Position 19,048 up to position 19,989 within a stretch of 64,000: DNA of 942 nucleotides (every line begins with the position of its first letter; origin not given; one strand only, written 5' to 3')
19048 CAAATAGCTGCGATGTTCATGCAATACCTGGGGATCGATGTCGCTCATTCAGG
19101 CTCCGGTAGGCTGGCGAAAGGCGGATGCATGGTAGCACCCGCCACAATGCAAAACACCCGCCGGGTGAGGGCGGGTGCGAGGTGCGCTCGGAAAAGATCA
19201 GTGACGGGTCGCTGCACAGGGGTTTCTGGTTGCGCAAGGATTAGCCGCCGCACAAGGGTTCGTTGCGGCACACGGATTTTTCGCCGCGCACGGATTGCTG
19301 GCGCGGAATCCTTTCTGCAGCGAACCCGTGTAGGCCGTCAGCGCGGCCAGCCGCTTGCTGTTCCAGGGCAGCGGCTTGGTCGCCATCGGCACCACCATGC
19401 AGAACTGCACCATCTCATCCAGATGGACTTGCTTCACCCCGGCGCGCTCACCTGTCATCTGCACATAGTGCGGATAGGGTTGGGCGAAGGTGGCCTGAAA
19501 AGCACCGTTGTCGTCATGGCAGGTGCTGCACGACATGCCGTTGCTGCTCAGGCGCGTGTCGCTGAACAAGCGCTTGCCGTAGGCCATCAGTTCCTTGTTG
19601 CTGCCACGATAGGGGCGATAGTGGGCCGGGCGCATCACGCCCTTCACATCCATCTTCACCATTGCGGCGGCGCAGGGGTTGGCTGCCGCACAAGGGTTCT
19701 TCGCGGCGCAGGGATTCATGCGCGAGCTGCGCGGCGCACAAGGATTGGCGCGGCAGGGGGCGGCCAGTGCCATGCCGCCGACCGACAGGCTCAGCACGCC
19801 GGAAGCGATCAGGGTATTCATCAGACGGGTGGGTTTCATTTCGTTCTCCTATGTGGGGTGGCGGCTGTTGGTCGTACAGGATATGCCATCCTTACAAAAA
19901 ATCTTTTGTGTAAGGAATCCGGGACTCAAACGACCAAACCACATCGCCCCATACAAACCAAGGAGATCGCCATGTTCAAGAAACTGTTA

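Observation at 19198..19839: c-type cytochrome flanked on both sides by NPCAA hexapeptide cysteine repeats, a repeat family that occurs twice in this window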

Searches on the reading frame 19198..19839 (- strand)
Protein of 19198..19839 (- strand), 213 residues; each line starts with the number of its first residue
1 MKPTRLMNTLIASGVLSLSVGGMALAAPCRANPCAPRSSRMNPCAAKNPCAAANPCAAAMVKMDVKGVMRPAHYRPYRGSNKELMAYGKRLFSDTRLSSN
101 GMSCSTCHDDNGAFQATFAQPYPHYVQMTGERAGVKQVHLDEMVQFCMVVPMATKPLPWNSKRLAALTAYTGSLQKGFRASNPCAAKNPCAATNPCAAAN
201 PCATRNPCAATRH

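Call 4: search_protein_families(library=pfam, proteins=[window:19198-19839:-], max_evalue=0.01)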
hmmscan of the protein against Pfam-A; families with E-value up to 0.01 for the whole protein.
window:19198-19839:- (213 aa): 2 families
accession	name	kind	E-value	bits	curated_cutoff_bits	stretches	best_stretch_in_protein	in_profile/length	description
PF21342.2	SoxA-TsdA_cyt-c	-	4.8e-09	36.5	27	1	88-177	2-85/88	SoxA/TsdA, cytochrome c domain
PF03150.19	CCP_MauG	-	4.2e-07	31.2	25.6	1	83-117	2-37/149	Di-haem cytochrome c peroxidase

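Call 5: search_protein_families(library=ncbifam, proteins=[window:19198-19839:-], max_evalue=0.01)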
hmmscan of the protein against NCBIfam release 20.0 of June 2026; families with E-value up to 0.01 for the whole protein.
window:19198-19839:- (213 aa): 3 families
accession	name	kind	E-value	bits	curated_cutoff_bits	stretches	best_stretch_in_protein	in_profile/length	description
TIGR04484.1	thiosulf_SoxA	equivalog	9e-09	34.9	110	1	80-111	103-133/212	sulfur oxidation c-type cytochrome SoxA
TIGR04039.1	MXAN_0977_Heme2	hypoth_equivalog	1.5e-05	24.3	362.85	1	83-121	10-49/336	MbnH family di-heme enzyme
TIGR03791.1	TTQ_mauG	equivalog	0.00063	19.1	443.85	1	83-110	4-32/291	tryptophan tryptophylquinone biosynthesis enzyme MauG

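Call 6: find_homologous_proteins(query=window:19198-19839:-)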
Query window:19198-19839:- (213 aa): 1015 proteins with E <= 0.001 among 2441 candidates; the best 120 are listed.
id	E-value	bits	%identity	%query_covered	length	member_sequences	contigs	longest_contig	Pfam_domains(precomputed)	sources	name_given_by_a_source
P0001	6.6e-118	410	85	100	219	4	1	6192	PF21342.3,PF03150.20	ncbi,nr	ncbi:MAG TPA: cytochrome c peroxidase [Gallionella sp.]|nr:cytochrome c peroxidase [Gallionella sp.]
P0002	1.3e-113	396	84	100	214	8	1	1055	PF21342.3,PF03150.20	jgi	jgi:cytochrome c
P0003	5.5e-106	371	80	100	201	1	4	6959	PF21342.3,PF03150.20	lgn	-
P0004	3.5e-105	368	71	100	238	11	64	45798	PF21342.3,PF03150.20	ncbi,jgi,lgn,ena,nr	ncbi:MAG: cytochrome C peroxidase [Gallionella sp.]|nr:cytochrome C peroxidase [Gallionella sp.] PIR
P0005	4.9e-105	368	82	93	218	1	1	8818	PF21342.3,PF03150.20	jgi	jgi:hypothetical protein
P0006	5.5e-103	361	73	100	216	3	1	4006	PF21342.3,PF03150.20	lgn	-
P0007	2.3e-102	359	73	98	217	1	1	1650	PF21342.3,PF03150.20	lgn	-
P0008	1.1e-101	357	75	100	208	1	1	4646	PF21342.3,PF03150.20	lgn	-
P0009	3.6e-101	355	81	93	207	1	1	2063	PF21342.3,PF03150.20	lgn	-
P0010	5.4e-101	355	75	100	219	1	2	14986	PF21342.3,PF03150.20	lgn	-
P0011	6.7e-101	354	76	100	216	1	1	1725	PF21342.3,PF03150.20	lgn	-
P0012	4.5e-97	342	73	98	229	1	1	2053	PF21342.3,PF03150.20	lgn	-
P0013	1.8e-96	340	78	95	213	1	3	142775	PF21342.3,PF03150.20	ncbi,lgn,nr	ncbi:MAG: cytochrome C peroxidase [Gammaproteobacteria bacterium]|nr:cytochrome C peroxidase [Gammap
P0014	1.7e-94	334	75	95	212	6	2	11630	PF21342.3,PF03150.20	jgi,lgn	jgi:cytochrome c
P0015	6.8e-94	332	70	100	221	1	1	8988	PF21342.3,PF03150.20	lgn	-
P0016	3.3e-90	320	67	96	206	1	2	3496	PF21342.3,PF03150.20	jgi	jgi:cytochrome c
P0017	6.0e-90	319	69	98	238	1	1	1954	PF21342.3,PF03150.20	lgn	-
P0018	9.1e-89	315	66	93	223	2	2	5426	PF21342.3,PF03150.20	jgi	jgi:cytochrome c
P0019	1.6e-87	311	69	100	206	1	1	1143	PF21342.3,PF03150.20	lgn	-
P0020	6.1e-87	309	63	100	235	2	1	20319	PF21342.3,PF03150.20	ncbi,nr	ncbi:MAG: cytochrome C peroxidase [Gammaproteobacteria bacterium]|nr:cytochrome C peroxidase [Gammap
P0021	1.8e-86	307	65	99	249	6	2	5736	PF21342.3,PF03150.20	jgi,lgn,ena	-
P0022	3.8e-81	290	82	72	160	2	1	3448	PF21342.3,PF03150.20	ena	-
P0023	4.9e-80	286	70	87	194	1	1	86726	PF21342.3,PF03150.20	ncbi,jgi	-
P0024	8.3e-79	282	72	77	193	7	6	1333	PF21342.3,PF03150.20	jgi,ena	-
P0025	1.4e-78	282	61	99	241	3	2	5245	PF21342.3,PF03150.20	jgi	-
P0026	3.6e-75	270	71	69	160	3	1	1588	PF21342.3,PF03150.20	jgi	-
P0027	1.1e-74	269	75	68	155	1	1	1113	PF21342.3,PF03150.20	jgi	-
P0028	1.5e-74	268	81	69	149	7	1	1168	PF21342.3,PF03150.20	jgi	-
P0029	4.0e-72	260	51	96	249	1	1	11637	PF21342.3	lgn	-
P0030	8.3e-71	256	59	86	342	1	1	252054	PF21342.3,PF03150.20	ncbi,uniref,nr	ncbi:hypothetical protein [Motiliproteus coralliicola]|uniref:hypothetical protein n=1 Tax=Motilipro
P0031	5.1e-70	254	56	98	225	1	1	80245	PF21342.3,PF03150.20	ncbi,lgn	ncbi:MAG: cytochrome C peroxidase [Pseudomonadota bacterium]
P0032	1.1e-69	253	58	86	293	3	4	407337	PF21342.3,PF03150.20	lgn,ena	-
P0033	3.5e-68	248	55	100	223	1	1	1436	PF21342.3,PF03150.20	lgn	-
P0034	4.7e-68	247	61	85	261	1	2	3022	PF21342.3,PF03150.20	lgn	-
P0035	6.6e-68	247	57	87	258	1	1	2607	PF21342.3,PF03150.20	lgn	-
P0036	1.0e-66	243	57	97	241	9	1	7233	PF21342.3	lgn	-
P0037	3.6e-66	241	55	98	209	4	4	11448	PF21342.3,PF03150.20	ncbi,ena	-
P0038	4.6e-66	241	75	68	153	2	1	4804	PF21342.3,PF03150.20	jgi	-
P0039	7.5e-66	240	51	90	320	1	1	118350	PF21342.3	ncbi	-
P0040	1.8e-65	239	59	97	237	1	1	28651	PF21342.3,PF03150.20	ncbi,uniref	ncbi:cytochrome c peroxidase, partial [Sedimenticola sp.]|uniref:c-type cytochrome n=1 Tax=Sedimenti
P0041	6.4e-65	237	55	87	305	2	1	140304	PF21342.3,PF03150.20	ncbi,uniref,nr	ncbi:cytochrome c peroxidase [uncultured Oceanisphaera sp.]|uniref:c-type cytochrome n=1 Tax=uncultu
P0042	6.9e-65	237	62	89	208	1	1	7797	PF21342.3,PF03150.20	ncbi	-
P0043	7.8e-65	237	50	97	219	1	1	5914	PF21342.3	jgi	jgi:cytochrome c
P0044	1.1e-64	236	56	97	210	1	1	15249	PF21342.3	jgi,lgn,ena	-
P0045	3.1e-64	235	59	86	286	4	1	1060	PF21342.3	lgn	-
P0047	5.5e-63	231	61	70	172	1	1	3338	PF21342.3,PF03150.20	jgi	jgi:cytochrome c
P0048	1.4e-62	229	58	92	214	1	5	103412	PF21342.3,PF03150.20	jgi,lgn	jgi:cytochrome c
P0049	1.8e-62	229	52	97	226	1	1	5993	PF21342.3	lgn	-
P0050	2.1e-62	229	57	93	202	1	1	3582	PF21342.3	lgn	-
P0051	4.7e-62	228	55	87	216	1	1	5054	PF21342.3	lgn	-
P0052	5.7e-62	227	55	91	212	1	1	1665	PF21342.3,PF03150.20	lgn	-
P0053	6.8e-62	227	53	100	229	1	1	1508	PF21342.3,PF03150.20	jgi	-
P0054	1.3e-61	226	56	97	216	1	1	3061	PF21342.3,PF03150.20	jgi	-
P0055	2.9e-61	225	61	90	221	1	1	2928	PF21342.3,PF03150.20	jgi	jgi:cytochrome c peroxidase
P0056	4.3e-61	224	55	92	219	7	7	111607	PF21342.3,PF03150.20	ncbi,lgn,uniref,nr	ncbi:cytochrome c peroxidase [Pelomicrobium methylotrophicum]|uniref:Cytochrome C peroxidase n=1 Tax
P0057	4.3e-61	224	60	79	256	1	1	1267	PF21342.3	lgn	-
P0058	1.4e-60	223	53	88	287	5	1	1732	PF21342.3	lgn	-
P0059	2.9e-60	222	56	91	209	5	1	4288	PF21342.3,PF03150.20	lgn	-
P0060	3.0e-60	222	62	85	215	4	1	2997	PF21342.3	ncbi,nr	ncbi:MAG TPA: cytochrome C peroxidase [Candidatus Methylomirabilis sp.]|nr:cytochrome C peroxidase [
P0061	3.8e-60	221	55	98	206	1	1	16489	PF21342.3,PF03150.20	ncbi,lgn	-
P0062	4.6e-60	221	54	98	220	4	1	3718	PF21342.3,PF03150.20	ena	-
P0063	4.8e-60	221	57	86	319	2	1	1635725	PF21342.3,PF03150.20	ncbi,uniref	ncbi:c-type cytochrome [Zobellella aerophila]|uniref:Cytochrome c domain-containing protein n=1 Tax=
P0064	4.9e-60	221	58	87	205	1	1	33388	PF21342.3,PF03150.20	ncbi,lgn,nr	ncbi:MAG: cytochrome C peroxidase [Betaproteobacteria bacterium]|nr:cytochrome C peroxidase [Betapro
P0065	6.0e-60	221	56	88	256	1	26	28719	PF21342.3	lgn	-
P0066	7.2e-60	220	55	80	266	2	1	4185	PF21342.3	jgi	-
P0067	1.3e-59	220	49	91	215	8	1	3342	PF21342.3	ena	-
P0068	1.3e-59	220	59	87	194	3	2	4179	PF21342.3,PF03150.20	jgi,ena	-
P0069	3.4e-59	218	59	86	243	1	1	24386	PF21342.3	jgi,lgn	jgi:hypothetical protein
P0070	3.7e-59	218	65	67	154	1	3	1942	PF21342.3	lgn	-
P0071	4.6e-59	218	55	92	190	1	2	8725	PF21342.3,PF03150.20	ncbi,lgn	-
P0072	9.5e-59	217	59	81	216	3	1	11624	PF21342.3,PF03150.20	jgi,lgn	jgi:cytochrome c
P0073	2.2e-58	216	56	96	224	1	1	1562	PF21342.3,PF03150.20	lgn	-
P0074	2.5e-58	215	47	99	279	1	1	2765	PF21342.3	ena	-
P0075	5.1e-58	214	54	87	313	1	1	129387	PF21342.3,PF03150.20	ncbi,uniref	ncbi:c-type cytochrome [Oceanisphaera sp. W20_SRM_FM3]|uniref:c-type cytochrome n=1 Tax=Oceanisphaer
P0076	7.9e-58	214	57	83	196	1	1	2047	PF21342.3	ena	-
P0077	8.8e-58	214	55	93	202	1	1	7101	PF21342.3,PF03150.20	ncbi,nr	ncbi:MAG: cytochrome c peroxidase [Methylophilaceae bacterium]|nr:cytochrome c peroxidase [Methyloph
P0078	1.2e-57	213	54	94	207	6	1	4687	PF21342.3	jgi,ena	-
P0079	1.3e-57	213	52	87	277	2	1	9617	PF21342.3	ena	-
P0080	2.9e-57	212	55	96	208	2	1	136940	PF21342.3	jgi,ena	-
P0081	3.0e-57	212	55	74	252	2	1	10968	PF21342.3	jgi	-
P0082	6.0e-57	211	59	86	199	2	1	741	PF21342.3,PF03150.20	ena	-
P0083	7.4e-57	211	57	87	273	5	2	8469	PF21342.3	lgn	-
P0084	1.1e-56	210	55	86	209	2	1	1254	PF21342.3,PF03150.20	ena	-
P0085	2.1e-56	209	51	97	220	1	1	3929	PF21342.3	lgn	-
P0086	3.5e-56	208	48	97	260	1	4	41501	PF21342.3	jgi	jgi:hypothetical protein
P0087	3.6e-56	208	66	61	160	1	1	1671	PF21342.3,PF03150.20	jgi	jgi:cytochrome c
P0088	3.9e-56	208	55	93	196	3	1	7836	PF21342.3,PF03150.20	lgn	-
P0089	4.3e-56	208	55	87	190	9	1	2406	PF21342.3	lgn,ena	-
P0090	4.6e-56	208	50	95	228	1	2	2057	PF21342.3,PF03150.20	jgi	-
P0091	4.8e-56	208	55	93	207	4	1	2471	PF21342.3,PF03150.20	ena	-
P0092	5.5e-56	208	60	69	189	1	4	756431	PF21342.3,PF03150.20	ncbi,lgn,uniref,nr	ncbi:cytochrome c peroxidase [Candidatus Accumulibacter sp. ACC003]|uniref:c-type cytochrome n=1 Tax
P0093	6.5e-56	208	48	82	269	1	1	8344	PF21342.3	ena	-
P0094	1.0e-55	207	56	80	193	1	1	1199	PF21342.3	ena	-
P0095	1.0e-55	207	53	100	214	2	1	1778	PF21342.3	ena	-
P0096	1.2e-55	207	46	98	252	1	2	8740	PF21342.3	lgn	-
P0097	1.8e-55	206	61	77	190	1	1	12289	PF21342.3,PF03150.20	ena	-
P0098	1.8e-55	206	58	76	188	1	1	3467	PF21342.3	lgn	-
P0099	2.6e-55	206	50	98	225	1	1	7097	PF21342.3,PF03150.20,PF02389.21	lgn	-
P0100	2.7e-55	205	56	68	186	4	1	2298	PF21342.3,PF03150.20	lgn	-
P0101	2.8e-55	205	48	95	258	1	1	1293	PF21342.3,PF03150.20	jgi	jgi:hypothetical protein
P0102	2.8e-55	205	59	76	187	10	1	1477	PF21342.3,PF03150.20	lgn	-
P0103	3.2e-55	205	51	98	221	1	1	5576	PF21342.3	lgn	-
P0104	3.5e-55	205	59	80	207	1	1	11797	PF21342.3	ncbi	-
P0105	3.7e-55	205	53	85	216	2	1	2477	PF21342.3,PF03150.20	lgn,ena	-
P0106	4.2e-55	205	55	85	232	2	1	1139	PF21342.3,PF03150.20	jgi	jgi:hypothetical protein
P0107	5.4e-55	205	55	88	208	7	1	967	PF21342.3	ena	-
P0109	6.9e-55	204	52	92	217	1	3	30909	PF21342.3,PF03150.20,PF02389.21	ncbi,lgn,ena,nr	ncbi:MAG: di-heme cytochrome c peroxidase [Rhodospirillaceae bacterium]|nr:MAG: di-heme cytochrome c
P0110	7.2e-55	204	57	75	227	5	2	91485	PF21342.3,PF03150.20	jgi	jgi:cytochrome c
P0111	7.3e-55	204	60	76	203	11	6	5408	PF21342.3,PF03150.20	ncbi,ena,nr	ncbi:MAG: cytochrome C peroxidase [Candidatus Accumulibacter sp.]|nr:cytochrome C peroxidase [Accumu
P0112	8.6e-55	204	55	84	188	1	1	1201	PF21342.3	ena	-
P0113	9.4e-55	204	54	97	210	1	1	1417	PF21342.3,PF02389.21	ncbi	-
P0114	9.4e-55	204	58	79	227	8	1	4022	PF21342.3,PF03150.20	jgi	-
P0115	1.5e-54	203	57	82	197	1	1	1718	PF21342.3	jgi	jgi:cytochrome c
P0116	1.5e-54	203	69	62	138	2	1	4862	PF21342.3,PF03150.20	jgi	jgi:cytochrome c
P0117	2.0e-54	203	54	93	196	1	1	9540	PF21342.3,PF03150.20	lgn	-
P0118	2.1e-54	203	54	90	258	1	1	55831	PF21342.3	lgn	-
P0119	3.6e-54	202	50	97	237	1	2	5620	PF21342.3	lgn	-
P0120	4.0e-54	202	56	71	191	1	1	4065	PF21342.3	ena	-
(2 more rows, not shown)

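Call 13: find_encoding_contigs(protein=P0004, flank=8000, max_places=4)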
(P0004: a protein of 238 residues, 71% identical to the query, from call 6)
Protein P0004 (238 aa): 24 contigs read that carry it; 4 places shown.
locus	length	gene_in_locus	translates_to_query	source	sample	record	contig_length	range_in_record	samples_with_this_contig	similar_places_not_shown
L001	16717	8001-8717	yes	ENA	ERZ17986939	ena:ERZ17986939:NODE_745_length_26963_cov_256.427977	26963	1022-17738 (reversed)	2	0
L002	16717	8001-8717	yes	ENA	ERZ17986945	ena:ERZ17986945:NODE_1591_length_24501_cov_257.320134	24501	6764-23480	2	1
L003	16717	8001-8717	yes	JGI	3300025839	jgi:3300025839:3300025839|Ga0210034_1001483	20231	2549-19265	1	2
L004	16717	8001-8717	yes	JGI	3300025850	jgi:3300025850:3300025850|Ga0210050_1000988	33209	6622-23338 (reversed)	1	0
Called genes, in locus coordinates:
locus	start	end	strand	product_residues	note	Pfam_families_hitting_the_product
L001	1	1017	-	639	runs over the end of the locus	PF14718:SLT_L, PF01464:SLT, PF27553:SLT_superhelical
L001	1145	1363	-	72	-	-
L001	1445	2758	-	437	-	PF16868:NMT1_3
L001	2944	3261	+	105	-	-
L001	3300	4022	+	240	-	PF22308:DUF6969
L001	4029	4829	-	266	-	PF03781:FGE-sulfatase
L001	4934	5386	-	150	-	PF03625:DUF302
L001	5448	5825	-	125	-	-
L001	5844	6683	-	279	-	PF13487:HD_5, PF01966:HD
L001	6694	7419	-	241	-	PF02683:DsbD_TM, PF13386:DsbD_2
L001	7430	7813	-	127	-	PF13899:Thioredoxin_7 (weak), PF00085:Thioredoxin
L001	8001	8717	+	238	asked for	PF03150:CCP_MauG (weak), PF21342:SoxA-TsdA_cyt-c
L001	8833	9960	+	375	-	PF04143:Sulf_transp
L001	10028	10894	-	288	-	PF04116:FA_hydroxylase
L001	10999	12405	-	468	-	PF03486:HI0933_like (faint), PF07992:Pyr_redox_2, PF13738:Pyr_redox_3 (weak), PF00070:Pyr_redox, PF02852:Pyr_redox_dim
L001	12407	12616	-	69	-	PF11431:Transport_MerF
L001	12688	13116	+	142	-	PF13411:MerR_1, PF00376:MerR, PF09278:MerR-DNA-bind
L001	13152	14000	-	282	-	PF02463:SMC_N (weak), PF00005:ABC_tran, PF13304:AAA_21 (weak)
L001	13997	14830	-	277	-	PF00528:BPD_transp_1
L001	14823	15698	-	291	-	PF00528:BPD_transp_1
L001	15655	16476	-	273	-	PF12849:PBP_like_2, PF13531:SBP_bac_11, PF12727:PBP_like (weak)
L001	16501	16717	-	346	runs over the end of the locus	PF01135:PCMT (weak), PF01209:Ubie_methyltran, PF13489:Methyltransf_23, PF13649:Methyltransf_25, PF13847:Methyltransf_31, PF08241:Methyltransf_11, PF08242:Methyltransf_12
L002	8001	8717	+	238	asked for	PF03150:CCP_MauG (weak), PF21342:SoxA-TsdA_cyt-c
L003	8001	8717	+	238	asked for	PF03150:CCP_MauG (weak), PF21342:SoxA-TsdA_cyt-c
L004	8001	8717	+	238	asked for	PF03150:CCP_MauG (weak), PF21342:SoxA-TsdA_cyt-c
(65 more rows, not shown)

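Call 14: find_encoding_contigs(protein=P0063, flank=8000, max_places=2)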
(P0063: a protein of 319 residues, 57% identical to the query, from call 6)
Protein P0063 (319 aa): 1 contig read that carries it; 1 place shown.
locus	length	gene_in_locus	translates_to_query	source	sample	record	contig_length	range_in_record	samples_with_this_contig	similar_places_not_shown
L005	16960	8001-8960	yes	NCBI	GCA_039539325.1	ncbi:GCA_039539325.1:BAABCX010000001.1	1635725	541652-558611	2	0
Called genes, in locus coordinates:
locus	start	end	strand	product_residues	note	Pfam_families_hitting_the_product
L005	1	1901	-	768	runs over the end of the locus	PF01590:GAF (faint), PF13185:GAF_2, PF00989:PAS, PF08448:PAS_4, PF13188:PAS_8 (faint), PF13426:PAS_9, PF00990:GGDEF, PF00563:EAL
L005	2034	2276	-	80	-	-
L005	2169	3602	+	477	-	PF21085:CusS, PF00672:HAMP (weak), PF00512:HisKA, PF02518:HATPase_c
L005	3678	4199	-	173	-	PF13473:Cupredoxin_1, PF00127:Copper-bind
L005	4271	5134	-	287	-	PF05275:CopB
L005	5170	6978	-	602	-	PF07732:Cu-oxidase_3, PF00394:Cu-oxidase, PF07731:Cu-oxidase_2, PF07732:Cu-oxidase_3 (weak)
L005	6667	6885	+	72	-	-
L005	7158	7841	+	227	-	PF00072:Response_reg, PF00486:Trans_reg_C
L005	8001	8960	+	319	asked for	PF03150:CCP_MauG (weak), PF21342:SoxA-TsdA_cyt-c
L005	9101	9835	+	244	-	PF22308:DUF6969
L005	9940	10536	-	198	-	PF02798:GST_N, PF13417:GST_N_3, PF13409:GST_N_2, PF00043:GST_C, PF14497:GST_C_3 (weak), PF13410:GST_C_2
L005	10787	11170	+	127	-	PF00578:AhpC-TSA (weak), PF00085:Thioredoxin, PF13899:Thioredoxin_7 (weak), PF13098:Thioredoxin_2 (weak)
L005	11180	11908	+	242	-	PF02683:DsbD_TM, PF13386:DsbD_2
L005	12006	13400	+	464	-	-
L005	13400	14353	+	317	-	-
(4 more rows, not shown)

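Call 19: search_solved_structures(query=window:19198-19839:-, max_evalue=1, show_alignments=4)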
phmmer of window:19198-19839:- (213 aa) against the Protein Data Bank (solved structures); distinct sequences matched with E-value up to 1: 24.
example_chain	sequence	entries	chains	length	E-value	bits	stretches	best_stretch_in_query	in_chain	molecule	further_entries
6nx0_A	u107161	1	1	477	0.0023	21.1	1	81-119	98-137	Di-haem cytochrome c peroxidase family protein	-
6v59_A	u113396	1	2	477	0.0023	21.1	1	81-119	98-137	Di-haem cytochrome c peroxidase family protein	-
6e1c_A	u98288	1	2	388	0.006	19.7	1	78-114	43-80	Di-heme enzyme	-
4o1q_A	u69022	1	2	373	0.029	17.5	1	73-114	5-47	Methylamine utilization protein MauG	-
3ocd_A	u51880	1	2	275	0.049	16.8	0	81-112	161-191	SoxA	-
3oa8_A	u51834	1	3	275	0.051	16.7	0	80-112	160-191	SoxA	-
8qae_A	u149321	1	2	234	0.066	16.3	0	130-167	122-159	sc-apCC-6-SLLA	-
1eb7_A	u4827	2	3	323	0.15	15.2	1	83-110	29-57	CYTOCHROME C551 PEROXIDASE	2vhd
3sle_A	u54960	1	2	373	0.16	15.1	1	80-114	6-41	Methylamine utilization protein MauG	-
3rn0_A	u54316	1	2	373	0.16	15.1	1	80-114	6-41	Methylamine utilization protein MauG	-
4l1q_A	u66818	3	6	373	0.16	15.1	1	80-114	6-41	Methylamine utilization protein MauG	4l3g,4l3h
3sjl_A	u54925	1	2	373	0.16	15.1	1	80-114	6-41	Methylamine utilization protein mauG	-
3rn1_A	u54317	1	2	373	0.16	15.1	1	80-114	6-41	Methylamine utilization protein MauG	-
3rlm_A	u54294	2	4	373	0.16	15.1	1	80-114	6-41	Methylamine utilization protein MauG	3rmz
3orv_A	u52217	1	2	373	0.16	15.1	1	80-114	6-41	Methylamine utilization protein mauG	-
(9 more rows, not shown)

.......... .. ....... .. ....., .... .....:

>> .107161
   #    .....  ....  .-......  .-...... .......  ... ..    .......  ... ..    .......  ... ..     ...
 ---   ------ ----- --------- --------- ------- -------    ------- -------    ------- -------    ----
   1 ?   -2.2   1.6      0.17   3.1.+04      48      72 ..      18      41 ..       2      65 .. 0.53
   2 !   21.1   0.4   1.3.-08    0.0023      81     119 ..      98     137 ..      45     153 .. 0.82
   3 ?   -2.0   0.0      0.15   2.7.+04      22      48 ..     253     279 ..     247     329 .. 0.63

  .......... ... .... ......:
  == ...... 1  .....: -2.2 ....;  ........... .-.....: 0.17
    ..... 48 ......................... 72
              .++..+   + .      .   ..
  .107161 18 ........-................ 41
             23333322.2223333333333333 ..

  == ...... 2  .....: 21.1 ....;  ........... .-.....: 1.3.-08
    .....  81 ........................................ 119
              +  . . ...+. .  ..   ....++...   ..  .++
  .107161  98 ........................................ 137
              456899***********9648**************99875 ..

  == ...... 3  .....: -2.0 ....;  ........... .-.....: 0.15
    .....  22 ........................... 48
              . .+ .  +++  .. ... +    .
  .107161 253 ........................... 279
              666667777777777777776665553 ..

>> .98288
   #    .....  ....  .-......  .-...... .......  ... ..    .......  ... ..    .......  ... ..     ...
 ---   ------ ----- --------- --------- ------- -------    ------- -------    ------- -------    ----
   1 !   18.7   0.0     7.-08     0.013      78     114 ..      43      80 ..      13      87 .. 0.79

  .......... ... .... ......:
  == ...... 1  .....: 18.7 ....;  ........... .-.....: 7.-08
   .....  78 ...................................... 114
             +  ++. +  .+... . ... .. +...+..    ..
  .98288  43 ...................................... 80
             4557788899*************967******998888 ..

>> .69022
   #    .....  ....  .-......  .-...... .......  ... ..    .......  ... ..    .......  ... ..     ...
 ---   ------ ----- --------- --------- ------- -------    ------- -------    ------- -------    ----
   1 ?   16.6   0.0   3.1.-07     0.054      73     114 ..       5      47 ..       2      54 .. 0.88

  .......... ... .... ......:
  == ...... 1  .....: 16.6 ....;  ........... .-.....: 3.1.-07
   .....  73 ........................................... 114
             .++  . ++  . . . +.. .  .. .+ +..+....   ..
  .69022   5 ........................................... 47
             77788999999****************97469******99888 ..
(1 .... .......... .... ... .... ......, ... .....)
